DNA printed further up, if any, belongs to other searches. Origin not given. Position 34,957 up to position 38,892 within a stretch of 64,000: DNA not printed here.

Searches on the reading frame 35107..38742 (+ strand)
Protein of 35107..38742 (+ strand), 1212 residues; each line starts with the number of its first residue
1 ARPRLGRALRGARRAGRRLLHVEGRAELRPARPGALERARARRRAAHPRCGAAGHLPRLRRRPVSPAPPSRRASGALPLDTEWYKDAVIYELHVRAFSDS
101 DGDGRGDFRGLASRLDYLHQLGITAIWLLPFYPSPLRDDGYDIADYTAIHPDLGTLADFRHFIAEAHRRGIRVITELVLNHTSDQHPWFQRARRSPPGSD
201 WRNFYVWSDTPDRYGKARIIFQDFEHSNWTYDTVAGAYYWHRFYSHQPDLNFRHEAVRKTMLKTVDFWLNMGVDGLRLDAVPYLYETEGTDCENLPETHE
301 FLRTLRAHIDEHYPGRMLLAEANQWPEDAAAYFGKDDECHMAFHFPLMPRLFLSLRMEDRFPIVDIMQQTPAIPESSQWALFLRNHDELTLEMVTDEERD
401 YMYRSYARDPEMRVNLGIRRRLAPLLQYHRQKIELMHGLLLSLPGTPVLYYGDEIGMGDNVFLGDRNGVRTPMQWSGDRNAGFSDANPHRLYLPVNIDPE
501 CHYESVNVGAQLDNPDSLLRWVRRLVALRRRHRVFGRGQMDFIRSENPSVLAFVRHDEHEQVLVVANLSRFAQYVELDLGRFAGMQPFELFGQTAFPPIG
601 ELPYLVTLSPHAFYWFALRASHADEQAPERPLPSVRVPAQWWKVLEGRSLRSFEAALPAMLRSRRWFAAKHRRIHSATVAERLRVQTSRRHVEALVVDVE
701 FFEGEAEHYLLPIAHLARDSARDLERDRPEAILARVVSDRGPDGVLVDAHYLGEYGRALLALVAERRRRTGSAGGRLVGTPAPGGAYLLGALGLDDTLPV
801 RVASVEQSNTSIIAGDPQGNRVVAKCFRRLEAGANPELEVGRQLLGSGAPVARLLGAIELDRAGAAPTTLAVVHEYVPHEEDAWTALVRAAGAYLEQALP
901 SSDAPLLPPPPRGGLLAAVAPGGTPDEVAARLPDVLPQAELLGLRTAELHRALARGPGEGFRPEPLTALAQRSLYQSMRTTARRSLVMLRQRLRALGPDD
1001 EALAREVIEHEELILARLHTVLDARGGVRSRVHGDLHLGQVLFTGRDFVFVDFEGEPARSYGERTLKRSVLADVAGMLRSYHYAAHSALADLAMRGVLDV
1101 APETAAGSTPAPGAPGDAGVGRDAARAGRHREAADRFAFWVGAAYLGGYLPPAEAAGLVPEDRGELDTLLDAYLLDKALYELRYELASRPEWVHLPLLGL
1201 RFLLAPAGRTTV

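Call 81: search_protein_families(library=pfam, proteins=[window:35107-38742:+], max_evalue=0.00001)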
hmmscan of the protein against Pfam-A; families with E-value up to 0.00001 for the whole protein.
window:35107-38742:+ (1212 aa): 2 families
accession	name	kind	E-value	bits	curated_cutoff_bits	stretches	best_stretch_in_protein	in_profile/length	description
PF00128.31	Alpha-amylase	-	4.4e-93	313.4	22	1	95-536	5-444/446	Alpha amylase, catalytic domain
PF16657.11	Malt_amylase_C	-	7.1e-26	90.5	27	1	538-615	1-75/75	Maltogenic Amylase, C-terminal domain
